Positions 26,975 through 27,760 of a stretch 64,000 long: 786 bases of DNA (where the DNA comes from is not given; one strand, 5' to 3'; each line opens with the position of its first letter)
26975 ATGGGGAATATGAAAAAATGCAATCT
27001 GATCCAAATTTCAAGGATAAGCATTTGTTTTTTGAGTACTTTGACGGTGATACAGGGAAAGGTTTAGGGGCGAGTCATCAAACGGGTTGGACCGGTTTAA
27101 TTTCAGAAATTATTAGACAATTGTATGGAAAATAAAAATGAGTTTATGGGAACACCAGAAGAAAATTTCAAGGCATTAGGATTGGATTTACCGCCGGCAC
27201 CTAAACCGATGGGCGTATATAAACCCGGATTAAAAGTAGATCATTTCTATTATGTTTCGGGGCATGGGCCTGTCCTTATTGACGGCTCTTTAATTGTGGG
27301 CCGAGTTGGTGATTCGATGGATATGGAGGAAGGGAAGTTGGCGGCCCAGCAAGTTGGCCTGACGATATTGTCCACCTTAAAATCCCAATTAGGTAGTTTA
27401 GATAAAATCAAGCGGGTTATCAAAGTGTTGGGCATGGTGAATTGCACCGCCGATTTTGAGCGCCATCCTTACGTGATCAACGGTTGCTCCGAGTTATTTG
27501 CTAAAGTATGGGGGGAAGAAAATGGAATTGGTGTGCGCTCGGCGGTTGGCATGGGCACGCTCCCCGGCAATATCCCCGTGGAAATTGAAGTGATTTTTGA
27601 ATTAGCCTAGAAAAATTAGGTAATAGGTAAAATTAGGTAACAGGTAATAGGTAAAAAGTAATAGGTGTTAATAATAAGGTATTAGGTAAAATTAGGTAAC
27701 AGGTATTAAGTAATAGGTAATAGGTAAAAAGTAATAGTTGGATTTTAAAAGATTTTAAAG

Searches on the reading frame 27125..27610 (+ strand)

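Call 64: search_protein_families(library=pfam, proteins=[window:27125-27610:+], max_evalue=0.001)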
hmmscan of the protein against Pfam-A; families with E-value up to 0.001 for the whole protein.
window:27125-27610:+ (161 aa): 2 families
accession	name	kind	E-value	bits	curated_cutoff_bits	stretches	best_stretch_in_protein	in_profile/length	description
PF14588.11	YjgF_endoribonc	-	2e-11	44.3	35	1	15-132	4-121/148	YjgF/chorismate_mutase-like, putative endoribonuclease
PF01042.26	Ribonuc_L-PSP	-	1.1e-06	29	27.3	1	25-157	4-118/121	Endoribonuclease L-PSP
